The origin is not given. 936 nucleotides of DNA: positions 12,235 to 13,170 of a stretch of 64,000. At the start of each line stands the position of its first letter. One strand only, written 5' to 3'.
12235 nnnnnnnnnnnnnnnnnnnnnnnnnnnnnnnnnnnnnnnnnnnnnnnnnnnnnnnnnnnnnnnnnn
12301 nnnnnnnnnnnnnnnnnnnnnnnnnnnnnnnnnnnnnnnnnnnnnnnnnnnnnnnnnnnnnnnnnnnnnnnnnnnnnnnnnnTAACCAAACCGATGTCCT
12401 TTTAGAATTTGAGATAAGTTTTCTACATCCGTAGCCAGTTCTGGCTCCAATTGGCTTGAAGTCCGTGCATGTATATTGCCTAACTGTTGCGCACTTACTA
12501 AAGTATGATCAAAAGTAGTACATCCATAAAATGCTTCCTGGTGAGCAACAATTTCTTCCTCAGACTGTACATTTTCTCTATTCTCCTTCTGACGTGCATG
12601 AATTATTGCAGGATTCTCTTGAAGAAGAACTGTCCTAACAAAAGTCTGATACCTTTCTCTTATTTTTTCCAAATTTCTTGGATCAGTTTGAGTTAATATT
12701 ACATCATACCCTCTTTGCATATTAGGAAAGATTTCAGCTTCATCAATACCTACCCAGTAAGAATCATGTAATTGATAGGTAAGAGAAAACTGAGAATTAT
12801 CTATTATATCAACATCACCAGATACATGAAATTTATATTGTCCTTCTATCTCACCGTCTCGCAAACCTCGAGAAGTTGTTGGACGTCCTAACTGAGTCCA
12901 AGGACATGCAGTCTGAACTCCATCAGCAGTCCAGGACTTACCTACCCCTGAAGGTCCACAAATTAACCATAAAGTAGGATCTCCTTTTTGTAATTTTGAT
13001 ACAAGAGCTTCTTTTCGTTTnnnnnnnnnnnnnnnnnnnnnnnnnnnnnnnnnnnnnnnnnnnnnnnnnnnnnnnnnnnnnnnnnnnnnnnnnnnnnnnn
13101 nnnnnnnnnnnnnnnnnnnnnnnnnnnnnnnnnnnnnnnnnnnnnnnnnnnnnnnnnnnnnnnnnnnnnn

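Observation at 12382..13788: Response regulator with receiver + pseudo-receiver fused to a guanylate-kinase domain, convergent with an AbrB-PhoU regulator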

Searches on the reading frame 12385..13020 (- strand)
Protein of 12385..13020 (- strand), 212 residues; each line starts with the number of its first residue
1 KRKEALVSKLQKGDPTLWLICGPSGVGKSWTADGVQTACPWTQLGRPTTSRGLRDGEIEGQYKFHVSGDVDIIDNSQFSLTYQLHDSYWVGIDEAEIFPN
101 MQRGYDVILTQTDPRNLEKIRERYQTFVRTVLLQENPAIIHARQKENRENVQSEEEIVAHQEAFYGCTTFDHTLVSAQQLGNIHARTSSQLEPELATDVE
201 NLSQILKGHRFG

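Call 6: search_protein_families(library=pfam, proteins=[window:12385-13020:-], max_evalue=10)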
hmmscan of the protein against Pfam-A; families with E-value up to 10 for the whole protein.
seq(212 aa): 7 families
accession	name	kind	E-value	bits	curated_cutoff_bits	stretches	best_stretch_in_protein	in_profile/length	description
PF13671.12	AAA_33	-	0.00025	21.8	27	1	17-142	1-113/143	AAA domain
PF00625.27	Guanylate_kin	-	0.00097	19.3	25.2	1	18-176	5-165/182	Guanylate kinase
PF13191.12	AAA_16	-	0.062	14.2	32.6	1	5-36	14-45/167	AAA ATPase domain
PF13476.12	AAA_23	-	0.083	13.9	27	1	17-156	21-130/201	AAA domain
PF13401.12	AAA_22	-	0.13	13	27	1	16-33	6-23/130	AAA domain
PF15883.10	DUF4736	-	0.17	12.1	27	1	116-163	73-120/186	Domain of unknown function (DUF4736)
PF03215.21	Rad17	-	0.22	11.9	23.8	1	10-31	40-61/186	Rad17 P-loop domain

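Call 7: search_protein_families(library=ncbifam, proteins=[window:12385-13020:-], max_evalue=10)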
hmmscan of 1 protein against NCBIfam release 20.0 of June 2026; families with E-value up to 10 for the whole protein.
seq(212 aa): 7 families
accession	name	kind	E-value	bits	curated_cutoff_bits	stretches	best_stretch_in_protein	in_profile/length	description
TIGR03263.1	guanyl_kin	equivalog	1.3e-08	34.7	160.45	1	17-175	3-163/180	guanylate kinase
NF011325.0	PRK14738.1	equivalog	3.3e-07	29.7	263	1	11-110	9-109/206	guanylate kinase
TIGR02322.1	phosphon_PhnN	equivalog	2.5e-05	24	156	1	16-161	2-146/179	phosphonate metabolism protein/1,5-bisphosphokinase (PRPP-forming) PhnN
NF007485.0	PRK10078.1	equivalog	0.00037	20.3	153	1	76-153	63-138/186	ribose 1,5-bisphosphokinase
NF011324.0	PRK14737.1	equivalog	0.016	14.9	318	1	14-157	4-145/187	guanylate kinase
NF005115.0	PRK06547.1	equivalog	0.028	13.8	173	1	4-38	4-38/172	hypothetical protein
NF005926.0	PRK07940.1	equivalog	0.19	10.9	300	1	18-43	40-65/394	DNA polymerase III subunit delta'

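Call 17: search_protein_representatives(protein=window:12385-13020:-)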
Query: 212 residues. Proteins with E-value up to 0.001 (for the whole library): 65; up to 1e-10: 3; up to 1e-30: 0. The best 65 are listed.
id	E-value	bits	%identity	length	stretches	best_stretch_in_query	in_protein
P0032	2.7e-30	122.1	37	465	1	2-208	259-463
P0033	5.1e-15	72.2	32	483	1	12-157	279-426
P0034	8.4e-11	58.4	28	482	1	2-163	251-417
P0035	6.0e-08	49.1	30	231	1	2-134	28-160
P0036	2.4e-07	47.1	28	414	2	18-177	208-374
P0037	1.5e-06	44.5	31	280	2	19-166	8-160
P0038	1.6e-06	44.4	29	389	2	11-133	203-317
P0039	3.9e-06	43.2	31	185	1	19-152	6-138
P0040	4.1e-06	43.1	26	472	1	2-145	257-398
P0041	4.2e-06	43.1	24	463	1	7-167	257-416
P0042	7.1e-06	42.4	29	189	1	17-176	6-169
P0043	9.4e-06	41.9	32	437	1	15-167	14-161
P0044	1.2e-05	41.7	27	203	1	17-175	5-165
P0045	1.5e-05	41.3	30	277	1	6-160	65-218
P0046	1.6e-05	41.2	29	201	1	19-156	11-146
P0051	3.4e-05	40.1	28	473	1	1-165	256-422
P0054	4.8e-05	39.6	31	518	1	10-142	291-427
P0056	6.4e-05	39.2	27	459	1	3-211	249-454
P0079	4.9e-04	36.3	26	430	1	8-145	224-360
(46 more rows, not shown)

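Call 26: find_homologous_proteins(query=A2, max_evalue=0.00001)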
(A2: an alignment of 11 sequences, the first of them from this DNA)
Query A2 (11 sequences) (203 aa, profile of the alignment): 34 proteins with E <= 0.00001 among 3078 candidates.
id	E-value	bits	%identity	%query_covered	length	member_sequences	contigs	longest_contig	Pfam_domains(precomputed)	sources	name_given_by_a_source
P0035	3.7e-56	208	30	62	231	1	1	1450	PF00625.28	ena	-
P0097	8.8e-19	86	27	79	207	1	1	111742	PF00625.28,PF13238.13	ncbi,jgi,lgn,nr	ncbi:MAG: guanylate kinase [Peptostreptococcaceae bacterium]|jgi:guanylate kinase|nr:guanylate kinas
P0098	1.2e-18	86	27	79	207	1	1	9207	PF00625.28,PF13238.13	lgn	-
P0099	2.4e-18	85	27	79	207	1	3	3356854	PF00625.28,PF13238.13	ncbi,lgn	ncbi:guanylate kinase [Peptostreptococcaceae bacterium AGR-M142]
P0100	7.3e-18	83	25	69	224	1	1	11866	PF02223.24,PF00625.28,PF13238.13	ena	-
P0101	2.3e-17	81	29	46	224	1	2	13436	PF00625.28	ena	-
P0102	2.5e-17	81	28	46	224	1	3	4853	PF00625.28,PF13238.13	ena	-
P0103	3.8e-16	77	27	79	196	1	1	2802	PF00625.28,PF13238.13,PF13191.13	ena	-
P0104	1.1e-15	76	30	46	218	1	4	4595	PF00625.28,PF13238.13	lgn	-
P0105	1.2e-15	76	31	46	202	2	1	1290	PF01926.30,PF13671.13,PF00625.28,PF13238.13,PF01637.25,PF13191.13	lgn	-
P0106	1.9e-15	75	26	82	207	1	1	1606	PF00625.28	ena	-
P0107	7.0e-15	73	28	48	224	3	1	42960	PF00625.28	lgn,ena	-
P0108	1.5e-14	72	29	26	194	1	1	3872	PF13401.13,PF00625.28,PF13238.13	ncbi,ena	-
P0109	1.5e-14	72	29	26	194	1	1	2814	PF13401.13,PF00625.28,PF13238.13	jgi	-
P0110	2.0e-14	72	23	82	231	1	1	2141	PF00625.28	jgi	jgi:guanylate kinase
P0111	2.1e-14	72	33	25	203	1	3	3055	PF00625.28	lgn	-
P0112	2.2e-14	72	26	67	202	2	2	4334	PF13671.13,PF00625.28,PF13238.13,PF01637.25,PF13191.13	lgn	-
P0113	4.5e-14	71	33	25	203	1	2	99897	PF00625.28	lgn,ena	-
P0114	4.9e-14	71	33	25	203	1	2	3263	PF00625.28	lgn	-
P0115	1.2e-13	69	26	67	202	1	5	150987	PF01926.30,PF13671.13,PF00625.28,PF13238.13,PF01637.25,PF13191.13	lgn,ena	-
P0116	1.8e-13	69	26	67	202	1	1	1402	PF01926.30,PF13671.13,PF00625.28,PF01637.25,PF13191.13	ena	-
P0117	1.2e-12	66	38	32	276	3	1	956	PF03266.22,PF13671.13,PF00625.28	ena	-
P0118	1.4e-12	66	30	49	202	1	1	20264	PF13671.13,PF00625.28,PF13238.13,PF13191.13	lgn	-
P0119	1.4e-12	66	28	45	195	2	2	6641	PF00625.28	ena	-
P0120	2.3e-12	65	37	25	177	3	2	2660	PF00625.28,PF13238.13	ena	-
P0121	7.2e-12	63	25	53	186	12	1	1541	PF00625.28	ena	-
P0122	8.8e-11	60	33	26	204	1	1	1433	PF00625.28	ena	-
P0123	1.2e-10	59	24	79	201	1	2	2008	PF00625.28,PF13238.13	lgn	-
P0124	1.4e-10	59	20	82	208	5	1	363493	PF00625.28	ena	-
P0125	5.0e-9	54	27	25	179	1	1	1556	PF00625.28,PF13238.13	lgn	-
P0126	3.7e-7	48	24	64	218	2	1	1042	PF00625.28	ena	-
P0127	3.8e-7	48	-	-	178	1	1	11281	PF00625.28,PF13238.13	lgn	-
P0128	5.5e-7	47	20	79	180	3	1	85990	PF00625.28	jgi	jgi:guanylate kinase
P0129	3.8e-6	45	24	52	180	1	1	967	PF00625.28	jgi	jgi:guanylate kinase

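Call 27: list_cluster_members(proteins=[P0032, P0033, P0034, P0040, P0041, P0051, P0056, P0054, P0079, P0001])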
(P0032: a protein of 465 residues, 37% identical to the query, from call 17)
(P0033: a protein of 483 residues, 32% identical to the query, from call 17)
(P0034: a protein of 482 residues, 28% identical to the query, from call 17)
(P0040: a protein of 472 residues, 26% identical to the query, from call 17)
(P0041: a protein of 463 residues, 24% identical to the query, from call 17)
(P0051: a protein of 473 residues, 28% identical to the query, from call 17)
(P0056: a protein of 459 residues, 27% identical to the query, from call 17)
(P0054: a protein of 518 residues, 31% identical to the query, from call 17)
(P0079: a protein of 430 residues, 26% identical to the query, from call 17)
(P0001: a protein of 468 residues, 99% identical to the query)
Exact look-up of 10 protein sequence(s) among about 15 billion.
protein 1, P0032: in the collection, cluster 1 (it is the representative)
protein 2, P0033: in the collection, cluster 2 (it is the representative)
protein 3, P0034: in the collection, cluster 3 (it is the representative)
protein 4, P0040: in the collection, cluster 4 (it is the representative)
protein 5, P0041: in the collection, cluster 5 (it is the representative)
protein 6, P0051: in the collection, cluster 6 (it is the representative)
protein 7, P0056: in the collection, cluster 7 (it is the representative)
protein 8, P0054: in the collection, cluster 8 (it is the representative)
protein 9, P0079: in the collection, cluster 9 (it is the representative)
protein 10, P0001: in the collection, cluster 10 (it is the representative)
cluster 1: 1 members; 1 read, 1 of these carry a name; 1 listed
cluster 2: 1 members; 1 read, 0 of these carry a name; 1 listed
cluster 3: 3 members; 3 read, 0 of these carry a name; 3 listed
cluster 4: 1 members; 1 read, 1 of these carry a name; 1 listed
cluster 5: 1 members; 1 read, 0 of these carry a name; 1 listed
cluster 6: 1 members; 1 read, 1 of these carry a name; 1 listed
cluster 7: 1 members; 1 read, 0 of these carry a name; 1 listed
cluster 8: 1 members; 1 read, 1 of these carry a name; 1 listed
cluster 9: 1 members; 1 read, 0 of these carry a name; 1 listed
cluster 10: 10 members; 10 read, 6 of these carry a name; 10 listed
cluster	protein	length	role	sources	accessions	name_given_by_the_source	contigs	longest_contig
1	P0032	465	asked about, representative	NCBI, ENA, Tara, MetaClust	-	strand:- start:2343 stop:3740 length:1398 start_codon:yes stop_codon:yes ... | TARA_037_MES_0.1-0.22_scaffold139226_1_gene138502 COG2204 K07658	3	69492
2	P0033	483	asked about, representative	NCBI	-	-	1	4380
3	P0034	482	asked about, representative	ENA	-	-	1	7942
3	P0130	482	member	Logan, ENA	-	-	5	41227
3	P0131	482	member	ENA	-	-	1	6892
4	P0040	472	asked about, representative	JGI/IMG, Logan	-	CheY-like chemotaxis protein/guanylate kinase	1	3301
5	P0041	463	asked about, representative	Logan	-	-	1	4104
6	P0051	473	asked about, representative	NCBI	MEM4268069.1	MAG: response regulator [Candidatus Woesearchaeota archaeon]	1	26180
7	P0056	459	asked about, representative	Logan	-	-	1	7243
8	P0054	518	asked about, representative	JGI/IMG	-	guanylate kinase/ActR/RegA family two-component response regulator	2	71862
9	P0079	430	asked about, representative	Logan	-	-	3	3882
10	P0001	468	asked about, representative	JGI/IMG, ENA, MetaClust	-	\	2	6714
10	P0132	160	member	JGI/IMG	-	hypothetical protein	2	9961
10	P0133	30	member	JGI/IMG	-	hypothetical protein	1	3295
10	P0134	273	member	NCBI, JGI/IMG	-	DNA-binding NtrC family response regulator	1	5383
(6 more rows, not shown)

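Call 28: find_encoding_contigs(protein=P0032, flank=8000, max_places=2)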
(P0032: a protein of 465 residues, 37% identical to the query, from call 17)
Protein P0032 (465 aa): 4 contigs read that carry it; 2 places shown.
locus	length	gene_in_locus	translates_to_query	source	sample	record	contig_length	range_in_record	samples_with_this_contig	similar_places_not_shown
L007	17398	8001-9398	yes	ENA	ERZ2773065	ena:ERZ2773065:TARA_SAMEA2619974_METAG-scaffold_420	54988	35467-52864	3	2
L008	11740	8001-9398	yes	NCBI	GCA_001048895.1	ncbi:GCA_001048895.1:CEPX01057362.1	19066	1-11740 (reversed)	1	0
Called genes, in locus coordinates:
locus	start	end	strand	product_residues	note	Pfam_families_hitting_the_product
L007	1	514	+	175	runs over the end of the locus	PF01230:HIT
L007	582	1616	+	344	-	-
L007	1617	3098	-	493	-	PF04055:Radical_SAM (weak)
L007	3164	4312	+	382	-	-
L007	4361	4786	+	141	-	PF02681:DUF212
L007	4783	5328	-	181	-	-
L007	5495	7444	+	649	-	PF00133:tRNA-synt_1, PF01406:tRNA-synt_1e (faint), PF09334:tRNA-synt_1g, PF00133:tRNA-synt_1, PF01588:tRNA_bind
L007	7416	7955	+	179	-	-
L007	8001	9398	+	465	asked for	PF00072:Response_reg, PF00625:Guanylate_kin (weak)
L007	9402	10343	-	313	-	PF04014:MazE_antitoxin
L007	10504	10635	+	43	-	-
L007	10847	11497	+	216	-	PF07314:Lit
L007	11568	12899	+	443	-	PF17803:Cadherin_4 (faint), PF19410:DUF5980 (faint), PF00801:PKD (faint), PF17963:Big_9 (faint), PF18911:PKD_4 (faint), PF18981:InlK_D3 (faint), PF21027:Sde0182_C (faint)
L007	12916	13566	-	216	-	-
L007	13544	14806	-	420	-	PF27218:MJ0043_C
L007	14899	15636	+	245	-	PF00350:Dynamin_N (faint), PF02421:FeoB_N (faint), PF03193:RsgA_GTPase (weak), PF01926:MMR_HSR1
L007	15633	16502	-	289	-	PF02661:Fic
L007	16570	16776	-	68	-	-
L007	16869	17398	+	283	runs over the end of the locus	PF05552:MS_channel_1st_1, PF21088:MS_channel_1st, PF00924:MS_channel_2nd, PF21082:MS_channel_3rd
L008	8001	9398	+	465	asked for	PF00072:Response_reg, PF00625:Guanylate_kin (weak)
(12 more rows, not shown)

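Call 29: find_encoding_contigs(protein=P0054, flank=8000, max_places=2)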
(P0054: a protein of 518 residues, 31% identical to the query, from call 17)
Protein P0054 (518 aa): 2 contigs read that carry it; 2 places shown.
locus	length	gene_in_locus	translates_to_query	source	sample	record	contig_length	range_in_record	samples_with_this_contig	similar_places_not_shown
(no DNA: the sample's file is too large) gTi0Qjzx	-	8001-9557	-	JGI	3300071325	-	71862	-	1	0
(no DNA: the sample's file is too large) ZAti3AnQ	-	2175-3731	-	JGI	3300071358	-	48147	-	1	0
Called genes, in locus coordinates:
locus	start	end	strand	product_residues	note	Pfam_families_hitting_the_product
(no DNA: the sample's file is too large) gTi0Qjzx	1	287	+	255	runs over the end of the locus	PF08704:GCD14, PF05175:MTS (weak), PF08241:Methyltransf_11, PF13649:Methyltransf_25, PF13847:Methyltransf_31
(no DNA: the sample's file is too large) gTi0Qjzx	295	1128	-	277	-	-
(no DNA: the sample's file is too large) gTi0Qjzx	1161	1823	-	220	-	PF07314:Lit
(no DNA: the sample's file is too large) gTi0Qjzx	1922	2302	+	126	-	-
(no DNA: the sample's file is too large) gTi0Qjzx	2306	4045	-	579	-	PF02463:SMC_N, PF00005:ABC_tran, PF13304:AAA_21 (faint), PF00005:ABC_tran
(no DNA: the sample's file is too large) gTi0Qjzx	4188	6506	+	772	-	PF03104:DNA_pol_B_exo1, PF00136:DNA_pol_B, PF03175:DNA_pol_B_2 (faint)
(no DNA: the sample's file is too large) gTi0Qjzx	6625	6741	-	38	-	-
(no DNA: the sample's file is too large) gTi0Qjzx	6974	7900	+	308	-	PF04014:MazE_antitoxin (weak)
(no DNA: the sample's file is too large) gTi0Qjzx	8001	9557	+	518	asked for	PF00072:Response_reg (weak)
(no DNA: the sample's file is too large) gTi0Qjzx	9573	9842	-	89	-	-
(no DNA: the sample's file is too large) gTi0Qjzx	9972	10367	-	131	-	-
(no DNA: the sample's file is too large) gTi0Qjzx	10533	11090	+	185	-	PF00293:NUDIX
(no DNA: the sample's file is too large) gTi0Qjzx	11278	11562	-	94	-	-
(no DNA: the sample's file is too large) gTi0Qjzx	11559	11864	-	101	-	-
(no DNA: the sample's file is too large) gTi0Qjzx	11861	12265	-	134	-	-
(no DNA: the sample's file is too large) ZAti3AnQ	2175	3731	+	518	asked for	PF00072:Response_reg (weak)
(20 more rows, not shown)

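Call 30: find_encoding_contigs(protein=P0051, flank=8000, max_places=2)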
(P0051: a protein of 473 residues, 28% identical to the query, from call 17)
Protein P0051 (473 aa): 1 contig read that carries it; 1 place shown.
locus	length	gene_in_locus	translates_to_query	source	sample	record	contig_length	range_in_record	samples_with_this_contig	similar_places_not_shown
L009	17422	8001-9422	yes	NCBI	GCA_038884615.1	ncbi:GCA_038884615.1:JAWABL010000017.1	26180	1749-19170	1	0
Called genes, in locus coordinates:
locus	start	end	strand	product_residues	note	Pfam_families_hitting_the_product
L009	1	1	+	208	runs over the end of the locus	-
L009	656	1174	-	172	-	-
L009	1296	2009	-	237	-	-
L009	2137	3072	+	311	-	PF08271:Zn_Ribbon_TF, PF00382:TFIIB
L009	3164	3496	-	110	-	PF01035:DNA_binding_1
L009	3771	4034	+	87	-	-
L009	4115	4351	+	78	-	-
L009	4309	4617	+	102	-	-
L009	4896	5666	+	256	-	-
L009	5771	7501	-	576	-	-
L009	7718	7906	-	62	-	-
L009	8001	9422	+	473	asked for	PF00072:Response_reg, PF00625:Guanylate_kin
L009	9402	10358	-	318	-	PF04014:MazE_antitoxin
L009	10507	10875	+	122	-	PF00072:Response_reg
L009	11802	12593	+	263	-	PF25145:NfeD1b_N, PF01343:Peptidase_S49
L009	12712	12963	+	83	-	-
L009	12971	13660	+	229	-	-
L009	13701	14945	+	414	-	-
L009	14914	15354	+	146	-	-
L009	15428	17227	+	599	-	-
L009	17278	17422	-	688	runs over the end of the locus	PF02463:SMC_N (weak), PF13175:AAA_15 (weak), PF13476:AAA_23, PF02463:SMC_N (weak)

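Call 31: find_encoding_contigs(protein=P0130, flank=6000, max_places=1)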
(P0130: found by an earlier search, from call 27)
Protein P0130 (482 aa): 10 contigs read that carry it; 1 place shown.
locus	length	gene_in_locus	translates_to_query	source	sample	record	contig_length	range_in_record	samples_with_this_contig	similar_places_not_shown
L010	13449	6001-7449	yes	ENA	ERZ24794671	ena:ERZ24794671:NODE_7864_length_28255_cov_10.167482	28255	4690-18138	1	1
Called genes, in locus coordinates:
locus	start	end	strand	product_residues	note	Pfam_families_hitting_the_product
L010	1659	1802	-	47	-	-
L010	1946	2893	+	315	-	PF04014:MazE_antitoxin (weak), PF01895:PhoU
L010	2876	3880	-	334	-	PF00586:AIRS, PF02769:AIRS_C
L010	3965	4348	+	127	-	-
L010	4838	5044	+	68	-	PF04024:PspC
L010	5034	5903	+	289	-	PF07136:DUF1385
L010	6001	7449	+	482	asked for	PF00072:Response_reg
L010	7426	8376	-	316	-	PF04014:MazE_antitoxin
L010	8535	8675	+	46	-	-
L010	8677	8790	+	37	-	-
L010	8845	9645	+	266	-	-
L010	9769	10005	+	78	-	-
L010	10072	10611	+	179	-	PF00406:ADK (weak), PF13189:Cytidylate_kin2, PF13207:AAA_17, PF13238:AAA_18, PF02224:Cytidylate_kin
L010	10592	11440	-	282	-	PF01944:SpoIIM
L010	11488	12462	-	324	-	-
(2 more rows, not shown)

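Call 32: find_encoding_contigs(protein=P0056, flank=6000, max_places=1)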
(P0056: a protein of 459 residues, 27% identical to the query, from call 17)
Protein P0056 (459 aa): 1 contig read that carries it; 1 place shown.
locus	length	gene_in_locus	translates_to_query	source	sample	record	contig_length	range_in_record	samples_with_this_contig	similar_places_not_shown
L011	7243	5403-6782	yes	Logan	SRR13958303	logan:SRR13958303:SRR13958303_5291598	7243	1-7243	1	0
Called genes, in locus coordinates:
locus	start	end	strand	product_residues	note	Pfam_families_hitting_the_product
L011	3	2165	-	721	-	?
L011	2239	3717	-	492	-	PF00403:HMA, PF02683:DsbD_TM, PF13386:DsbD_2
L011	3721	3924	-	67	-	PF00403:HMA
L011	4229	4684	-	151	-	-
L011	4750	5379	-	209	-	PF24034:DUF7343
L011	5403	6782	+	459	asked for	PF00072:Response_reg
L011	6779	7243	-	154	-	?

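Call 33: find_encoding_contigs(protein=P0033, flank=6000, max_places=1)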
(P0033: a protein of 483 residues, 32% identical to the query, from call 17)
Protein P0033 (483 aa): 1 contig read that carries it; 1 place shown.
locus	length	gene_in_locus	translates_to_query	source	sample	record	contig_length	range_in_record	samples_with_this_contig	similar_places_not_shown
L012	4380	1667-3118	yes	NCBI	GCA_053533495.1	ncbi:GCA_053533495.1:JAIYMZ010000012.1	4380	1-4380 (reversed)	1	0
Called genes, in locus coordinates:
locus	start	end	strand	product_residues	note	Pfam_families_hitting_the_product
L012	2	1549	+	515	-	?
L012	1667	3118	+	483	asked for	PF00072:Response_reg, PF00625:Guanylate_kin (weak)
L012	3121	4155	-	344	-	PF04014:MazE_antitoxin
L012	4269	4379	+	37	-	?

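Call 34: find_encoding_contigs(protein=P0041, flank=6000, max_places=1)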
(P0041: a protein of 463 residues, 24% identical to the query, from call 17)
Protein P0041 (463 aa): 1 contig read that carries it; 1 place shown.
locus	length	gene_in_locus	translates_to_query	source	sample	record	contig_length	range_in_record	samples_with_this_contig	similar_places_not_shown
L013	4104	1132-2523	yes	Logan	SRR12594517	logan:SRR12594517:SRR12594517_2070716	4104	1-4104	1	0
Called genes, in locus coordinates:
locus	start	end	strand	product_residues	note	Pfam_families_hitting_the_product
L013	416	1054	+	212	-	-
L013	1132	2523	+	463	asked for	PF00072:Response_reg, PF00625:Guanylate_kin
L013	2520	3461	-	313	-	PF04014:MazE_antitoxin (weak)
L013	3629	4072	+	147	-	PF01797:Y1_Tnp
